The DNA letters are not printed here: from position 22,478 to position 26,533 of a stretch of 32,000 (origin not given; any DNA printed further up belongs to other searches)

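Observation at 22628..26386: Stand-alone 1252-aa SIR2-domain protein with a ~950-aa unassignable helical C-terminus: candidate DSR-like NAD+-depleting defence system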

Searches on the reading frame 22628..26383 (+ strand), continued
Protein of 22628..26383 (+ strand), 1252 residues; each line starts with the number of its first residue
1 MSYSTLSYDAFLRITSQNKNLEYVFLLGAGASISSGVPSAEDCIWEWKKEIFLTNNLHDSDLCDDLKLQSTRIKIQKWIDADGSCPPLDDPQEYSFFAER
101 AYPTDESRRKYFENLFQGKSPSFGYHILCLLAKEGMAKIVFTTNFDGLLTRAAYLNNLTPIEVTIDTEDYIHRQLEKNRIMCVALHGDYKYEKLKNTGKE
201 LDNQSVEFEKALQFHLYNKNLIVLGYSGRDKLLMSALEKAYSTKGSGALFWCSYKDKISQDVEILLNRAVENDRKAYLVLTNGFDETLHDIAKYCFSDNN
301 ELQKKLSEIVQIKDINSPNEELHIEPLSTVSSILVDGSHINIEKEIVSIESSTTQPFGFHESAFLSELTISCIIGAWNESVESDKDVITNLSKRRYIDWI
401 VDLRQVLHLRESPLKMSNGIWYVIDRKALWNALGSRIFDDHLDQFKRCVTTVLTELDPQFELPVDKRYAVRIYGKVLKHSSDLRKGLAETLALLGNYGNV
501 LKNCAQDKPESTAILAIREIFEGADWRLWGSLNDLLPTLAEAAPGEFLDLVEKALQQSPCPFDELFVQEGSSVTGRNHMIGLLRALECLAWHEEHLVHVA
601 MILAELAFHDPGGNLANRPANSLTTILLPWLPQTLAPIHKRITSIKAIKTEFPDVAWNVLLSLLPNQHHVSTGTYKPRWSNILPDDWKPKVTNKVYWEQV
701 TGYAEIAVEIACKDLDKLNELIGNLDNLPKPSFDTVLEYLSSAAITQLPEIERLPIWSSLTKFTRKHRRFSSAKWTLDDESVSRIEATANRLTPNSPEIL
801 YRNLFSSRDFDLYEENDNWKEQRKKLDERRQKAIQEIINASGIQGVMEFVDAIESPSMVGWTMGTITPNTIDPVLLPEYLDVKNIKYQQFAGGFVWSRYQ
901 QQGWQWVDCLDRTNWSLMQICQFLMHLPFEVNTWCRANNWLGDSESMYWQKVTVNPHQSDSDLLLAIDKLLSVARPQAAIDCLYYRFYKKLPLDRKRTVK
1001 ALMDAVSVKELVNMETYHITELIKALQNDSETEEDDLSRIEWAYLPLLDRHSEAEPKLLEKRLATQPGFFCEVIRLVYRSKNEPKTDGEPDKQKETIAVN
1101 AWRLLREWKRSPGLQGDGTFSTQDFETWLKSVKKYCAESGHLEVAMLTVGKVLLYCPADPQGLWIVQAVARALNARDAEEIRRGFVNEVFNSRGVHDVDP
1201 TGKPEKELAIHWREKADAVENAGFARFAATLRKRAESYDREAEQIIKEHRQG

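Call 28: find_encoding_contigs(protein=P0036, flank=8000, max_places=2)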
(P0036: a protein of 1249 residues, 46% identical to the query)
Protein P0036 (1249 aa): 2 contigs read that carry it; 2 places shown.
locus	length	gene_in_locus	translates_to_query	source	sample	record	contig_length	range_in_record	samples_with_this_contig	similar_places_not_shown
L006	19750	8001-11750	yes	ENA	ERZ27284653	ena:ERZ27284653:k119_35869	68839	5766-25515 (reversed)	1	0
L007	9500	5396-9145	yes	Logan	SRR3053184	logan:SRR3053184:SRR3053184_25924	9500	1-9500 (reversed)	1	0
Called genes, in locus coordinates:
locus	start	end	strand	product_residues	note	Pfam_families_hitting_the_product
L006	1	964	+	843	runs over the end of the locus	PF08722:Tn7_TnsA-like_N (faint)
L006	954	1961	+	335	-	PF13401:AAA_22 (weak), PF00004:AAA (faint)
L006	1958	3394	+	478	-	PF06527:TniQ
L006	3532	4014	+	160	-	PF00717:Peptidase_S24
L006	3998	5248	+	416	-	PF00817:IMS, PF11799:IMS_C, PF13438:DUF4113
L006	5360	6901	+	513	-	PF12161:HsdM_N, PF02384:N6_Mtase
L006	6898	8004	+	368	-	PF01420:Methylase_S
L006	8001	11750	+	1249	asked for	PF13289:SIR2_2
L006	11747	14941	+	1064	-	PF04313:HSDR_N, PF04851:ResIII, PF18766:SWI2_SNF2, PF22679:T1R_D3-like, PF11867:T1RH-like_C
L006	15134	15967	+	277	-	PF14355:Abi_C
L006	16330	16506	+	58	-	-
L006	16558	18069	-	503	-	PF00909:Ammonium_transp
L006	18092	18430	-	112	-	PF00543:P-II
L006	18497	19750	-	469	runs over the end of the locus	PF03951:Gln-synt_N, PF00120:Gln-synt_C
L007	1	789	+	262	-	?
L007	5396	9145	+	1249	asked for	PF13289:SIR2_2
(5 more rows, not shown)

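Call 29: find_encoding_contigs(protein=P0010, flank=8000, max_places=2)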
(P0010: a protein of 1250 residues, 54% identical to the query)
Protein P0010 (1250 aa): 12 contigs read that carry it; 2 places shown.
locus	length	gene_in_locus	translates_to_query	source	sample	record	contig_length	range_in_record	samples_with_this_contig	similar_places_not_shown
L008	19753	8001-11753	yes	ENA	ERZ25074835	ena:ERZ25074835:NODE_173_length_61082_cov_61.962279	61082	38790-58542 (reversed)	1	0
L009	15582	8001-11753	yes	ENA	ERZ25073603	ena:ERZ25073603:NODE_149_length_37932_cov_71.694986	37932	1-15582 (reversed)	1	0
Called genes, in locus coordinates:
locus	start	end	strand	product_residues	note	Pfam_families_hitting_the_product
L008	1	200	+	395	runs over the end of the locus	PF01266:DAO (faint), PF01494:FAD_binding_3 (faint), PF07992:Pyr_redox_2 (faint), PF22578:GGR_cat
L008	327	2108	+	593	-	PF02776:TPP_enzyme_N, PF00205:TPP_enzyme_M, PF02775:TPP_enzyme_C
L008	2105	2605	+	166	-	PF01842:ACT, PF22629:ACT_AHAS_ss, PF13710:ACT_5, PF10369:ALS_ss_C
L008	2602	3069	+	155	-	-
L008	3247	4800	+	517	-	PF12161:HsdM_N, PF02384:N6_Mtase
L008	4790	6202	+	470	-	-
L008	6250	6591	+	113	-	-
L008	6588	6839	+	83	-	-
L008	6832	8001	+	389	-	PF01420:Methylase_S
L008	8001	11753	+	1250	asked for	PF13289:SIR2_2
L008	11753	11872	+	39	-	-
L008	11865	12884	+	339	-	PF13310:Virulence_RhuM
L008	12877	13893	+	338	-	PF13310:Virulence_RhuM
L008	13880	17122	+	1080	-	PF04313:HSDR_N, PF04851:ResIII, PF18766:SWI2_SNF2, PF22679:T1R_D3-like, PF11867:T1RH-like_C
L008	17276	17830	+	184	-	-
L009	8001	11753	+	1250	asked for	PF13289:SIR2_2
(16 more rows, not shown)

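Call 40: search_solved_structures(query=A3, max_evalue=10)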
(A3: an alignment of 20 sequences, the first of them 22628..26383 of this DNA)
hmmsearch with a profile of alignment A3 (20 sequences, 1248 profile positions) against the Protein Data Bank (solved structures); distinct sequences matched with E-value up to 10: 33.
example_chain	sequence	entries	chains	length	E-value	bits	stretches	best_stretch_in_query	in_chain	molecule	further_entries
8jkz_A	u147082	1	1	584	3.6e-48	167.1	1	13-302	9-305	Sir2 superfamily protein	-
8jl0_A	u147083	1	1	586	3.6e-48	167.1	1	13-302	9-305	Sir2 superfamily protein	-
8in8_B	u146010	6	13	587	3.6e-48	167.1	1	13-302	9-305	Sir2 superfamily protein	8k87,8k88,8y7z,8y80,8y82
8wc0_A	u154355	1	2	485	0.0004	21.2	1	108-233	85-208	NAD(+) hydrolase ThsA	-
9r3e_B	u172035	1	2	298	0.019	15.7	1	14-189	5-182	Protein FAM118B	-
9r0p_B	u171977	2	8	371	0.03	15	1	14-189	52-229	Protein FAM118B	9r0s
8zsf_D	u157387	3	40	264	0.076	13.7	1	131-230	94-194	Sir2 family NAD-dependent protein deacetylase | KomC, SIR2 domain protein, NADase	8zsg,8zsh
6jpm_A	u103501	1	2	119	0.16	12.6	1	269-351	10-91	Odorant binding protein 4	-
3gxv_A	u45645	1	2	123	0.32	11.6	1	777-851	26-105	Replicative DNA helicase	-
4twi_A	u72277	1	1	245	0.36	11.4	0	115-158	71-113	NAD-dependent protein deacylase 1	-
1ici_A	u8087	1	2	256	0.37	11.4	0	115-158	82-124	TRANSCRIPTIONAL REGULATORY PROTEIN, SIR2 FAMILY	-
1m2k_A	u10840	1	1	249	0.38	11.4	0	115-158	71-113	Silent Information Regulator 2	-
1m2g_A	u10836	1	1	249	0.38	11.4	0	115-158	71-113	Silent Information Regulator 2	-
1m2n_A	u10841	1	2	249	0.39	11.3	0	115-158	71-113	Silent Information Regulator 2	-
1m2j_A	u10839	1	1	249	0.9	10.1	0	115-158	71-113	Silent Information Regulator 2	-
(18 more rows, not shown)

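Call 59: search_solved_structures(query=A4, max_evalue=10, show_alignments=2)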
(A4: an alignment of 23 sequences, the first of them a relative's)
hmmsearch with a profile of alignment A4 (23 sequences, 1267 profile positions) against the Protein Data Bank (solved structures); distinct sequences matched with E-value up to 10: 3.
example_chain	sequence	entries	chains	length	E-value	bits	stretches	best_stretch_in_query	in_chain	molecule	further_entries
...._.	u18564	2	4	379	0.42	11.5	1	209-316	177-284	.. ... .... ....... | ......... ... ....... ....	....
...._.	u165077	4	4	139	0.51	11.2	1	958-1000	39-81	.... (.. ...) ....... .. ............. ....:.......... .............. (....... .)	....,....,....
7o05_A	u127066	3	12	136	0.72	10.7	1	1091-1193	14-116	Nucleoprotein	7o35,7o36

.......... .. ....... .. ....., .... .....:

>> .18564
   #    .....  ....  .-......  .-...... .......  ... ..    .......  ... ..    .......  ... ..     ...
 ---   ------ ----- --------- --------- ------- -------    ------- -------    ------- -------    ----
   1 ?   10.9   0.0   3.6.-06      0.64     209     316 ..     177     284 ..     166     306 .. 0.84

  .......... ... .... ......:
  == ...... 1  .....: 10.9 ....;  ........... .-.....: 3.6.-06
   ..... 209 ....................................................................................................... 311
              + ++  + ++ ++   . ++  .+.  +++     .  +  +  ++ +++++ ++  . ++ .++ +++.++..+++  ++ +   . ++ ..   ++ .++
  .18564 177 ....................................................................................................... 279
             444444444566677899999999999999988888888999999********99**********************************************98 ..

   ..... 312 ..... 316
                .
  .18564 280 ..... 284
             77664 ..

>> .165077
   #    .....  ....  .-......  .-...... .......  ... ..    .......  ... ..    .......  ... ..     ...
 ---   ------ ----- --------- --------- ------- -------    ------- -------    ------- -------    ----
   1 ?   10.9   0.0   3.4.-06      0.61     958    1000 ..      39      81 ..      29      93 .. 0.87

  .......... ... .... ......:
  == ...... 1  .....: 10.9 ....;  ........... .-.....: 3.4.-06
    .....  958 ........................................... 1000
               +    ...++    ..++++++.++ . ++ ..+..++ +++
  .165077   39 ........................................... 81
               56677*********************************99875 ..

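Call 82: search_dna_similar(query=P0074, collection=plasmids, mode=protein, max_evalue=0.01, max_rows=60)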
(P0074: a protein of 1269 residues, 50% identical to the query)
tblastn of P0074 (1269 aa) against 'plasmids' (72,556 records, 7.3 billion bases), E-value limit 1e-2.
Records with a match: 25; places in all: 26; records where one place covers at least 80% of the query: 20.
Best place of each record, by identity: <60% 25.
By first word of the organism name: Rhizobium 6; Shewanella 3; Cupriavidus 2; Ralstonia 2; Aminobacter 1; Buttiauxella 1; Thalassospira 1; Arthrobacter 1; Acetobacter 1; Bradyrhizobium 1; and 6 more.
By predicted mobility (MOB-suite, as given by PLSDB): conjugative 11; non-mobilizable 9; mobilizable 5.
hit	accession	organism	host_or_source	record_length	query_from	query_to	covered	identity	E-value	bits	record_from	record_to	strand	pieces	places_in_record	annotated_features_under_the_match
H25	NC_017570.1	Shewanella baltica BA175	-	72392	19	1264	98%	43.7%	0e+0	1023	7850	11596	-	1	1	hypothetical protein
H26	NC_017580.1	Shewanella baltica OS117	-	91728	373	1264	70%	46.0%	0e+0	821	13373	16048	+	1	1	hypothetical protein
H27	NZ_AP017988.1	Aminobacter sp. SS-2016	Lotus japoicus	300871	2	1260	99%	28.8%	8e-116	408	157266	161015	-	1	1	helix-turn-helix transcriptional regulator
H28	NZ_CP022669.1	Rhizobium leguminosarum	single cell,root nodules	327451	2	1260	99%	28.7%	5e-120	420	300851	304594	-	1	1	helix-turn-helix transcriptional regulator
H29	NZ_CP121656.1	Rhizobium sp. CB3171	Calliandra calothyrsus,cell culture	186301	2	1260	99%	28.4%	4e-116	409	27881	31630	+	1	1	helix-turn-helix transcriptional regulator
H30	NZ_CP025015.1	Rhizobium leguminosarum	Lotus corniculatus,Bacteria culture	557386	2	1258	99%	28.2%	2e-120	422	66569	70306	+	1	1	helix-turn-helix transcriptional regulator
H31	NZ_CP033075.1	Buttiauxella sp. 3AFRM03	Cerambycidae sp.,pure isolate,larvae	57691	388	1264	69%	40.1%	0e+0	696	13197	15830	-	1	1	hypothetical protein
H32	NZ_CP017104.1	Rhizobium gallicum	Phaseolus vulgaris,Whole ...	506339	2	1260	99%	27.9%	4e-112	397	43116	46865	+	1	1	helix-turn-helix transcriptional regulator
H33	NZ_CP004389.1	Thalassospira xiamenensis M-5 = DSM 17429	surface seawater from the sea close to ...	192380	5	1259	99%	28.0%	2e-122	428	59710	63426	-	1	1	helix-turn-helix transcriptional regulator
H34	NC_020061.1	Rhizobium tropici CIAT 899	Phaseolus vulgaris root nodule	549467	2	1258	99%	27.7%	2e-114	403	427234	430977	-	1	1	helix-turn-helix transcriptional regulator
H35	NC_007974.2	Cupriavidus metallidurans CH34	-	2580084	1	1260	99%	27.4%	3e-103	370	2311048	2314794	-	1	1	none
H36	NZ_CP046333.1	Cupriavidus metallidurans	sedimentation pond in a zinc factory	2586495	1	1260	99%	27.4%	3e-103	370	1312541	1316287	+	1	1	none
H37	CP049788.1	Ralstonia solanacearum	whole organism,isolated from the ...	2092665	2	1259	99%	27.4%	4e-96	348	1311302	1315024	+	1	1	hypothetical protein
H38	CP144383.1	Ralstonia solanacearum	tobacco,whole organism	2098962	2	1259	99%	27.4%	4e-96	348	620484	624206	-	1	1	hypothetical protein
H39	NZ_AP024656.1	Arthrobacter sp. NicSoilB8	-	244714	3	1260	99%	27.4%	4e-102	367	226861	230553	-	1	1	helix-turn-helix domain-containing protein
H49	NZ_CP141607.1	Lelliottia sp. JS-SCA-14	whole organism,soil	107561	554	687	11%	28.4%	1e-3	51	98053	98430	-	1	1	alpha/beta fold hydrolase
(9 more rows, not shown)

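Call 83: get_annotated_region(hit=H49, flank=6000)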
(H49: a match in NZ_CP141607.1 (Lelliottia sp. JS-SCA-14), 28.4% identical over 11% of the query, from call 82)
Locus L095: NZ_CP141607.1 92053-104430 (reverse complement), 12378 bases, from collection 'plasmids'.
description: Lelliottia sp. JS-SCA-14 plasmid unnamed, complete sequence
organism: Lelliottia sp. JS-SCA-14 (NCBI taxid 3110110)
taxonomy: Bacteria; Pseudomonadota; Gammaproteobacteria; Enterobacterales; Enterobacteriaceae; Lelliottia; Lelliottia sp. JS-SCA-14
host: -; source: whole organism,soil; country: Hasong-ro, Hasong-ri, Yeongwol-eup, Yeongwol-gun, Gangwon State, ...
typing (MOB-suite, as given by PLSDB): non-mobilizable
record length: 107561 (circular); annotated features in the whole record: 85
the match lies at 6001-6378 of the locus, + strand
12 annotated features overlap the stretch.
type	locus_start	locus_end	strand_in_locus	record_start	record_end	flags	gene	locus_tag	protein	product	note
CDS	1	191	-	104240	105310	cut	-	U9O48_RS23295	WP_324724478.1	RepB family plasmid replication initiator protein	GO:0006270 - DNA replication initiation [Evidence IEA]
CDS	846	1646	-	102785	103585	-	-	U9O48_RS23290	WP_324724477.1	tyrosine-type recombinase/integrase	GO:0015074 - DNA integration [Evidence IEA]; GO:0006310 - DNA recombination [Evidence IEA]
CDS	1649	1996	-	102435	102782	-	-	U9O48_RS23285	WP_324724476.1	hypothetical protein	-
CDS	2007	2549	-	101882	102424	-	-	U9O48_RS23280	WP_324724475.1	hypothetical protein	-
CDS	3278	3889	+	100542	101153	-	-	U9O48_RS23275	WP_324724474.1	DNA-binding protein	-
CDS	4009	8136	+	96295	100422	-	-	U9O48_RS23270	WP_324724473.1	alpha/beta fold hydrolase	-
CDS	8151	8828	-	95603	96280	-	-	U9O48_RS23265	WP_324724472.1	SOS response-associated peptidase family protein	GO:0006974 - DNA damage response [Evidence IEA]; GO:0018142 - protein-DNA covalent cross-linking [Evidence IEA]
CDS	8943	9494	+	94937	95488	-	-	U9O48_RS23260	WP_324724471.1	hypothetical protein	-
CDS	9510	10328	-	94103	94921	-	-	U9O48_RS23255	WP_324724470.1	hypothetical protein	-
CDS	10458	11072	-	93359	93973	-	-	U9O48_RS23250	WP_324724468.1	DUF2913 family protein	-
CDS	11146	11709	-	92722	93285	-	-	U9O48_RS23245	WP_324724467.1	MucR family transcriptional regulator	GO:0006355 - regulation of DNA-templated transcription [Evidence IEA]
CDS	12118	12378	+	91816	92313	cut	tssB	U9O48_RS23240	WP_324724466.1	type VI secretion system contractile sheath small subunit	GO:0033103 - protein secretion by the type VI secretion system [Evidence IEA]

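Call 84: search_protein_families(library=padloc, proteins=[L095:4009-8133:+], max_evalue=0.1)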
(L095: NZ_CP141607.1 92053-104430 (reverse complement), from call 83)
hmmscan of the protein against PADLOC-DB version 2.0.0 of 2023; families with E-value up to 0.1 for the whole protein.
L095:4009-8133:+ (1375 aa): 5 families
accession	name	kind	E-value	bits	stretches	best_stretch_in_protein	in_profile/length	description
PDLC03991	PD-Lambda-4_A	-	2.3e-183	609.9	1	254-1375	158-1283/1283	-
PDLC03990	PD-Lambda-4_A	-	7.9e-92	306.8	1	437-1375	1-943/943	-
PDLC02918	DUF626_VIII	-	1.2e-20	72.1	1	17-265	12-246/474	-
PDLC03989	PD-Lambda-4_A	-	2.2e-15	54.5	1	986-1375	76-468/468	-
PDLC03851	LmuA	-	0.012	13.4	1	85-259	67-185/343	-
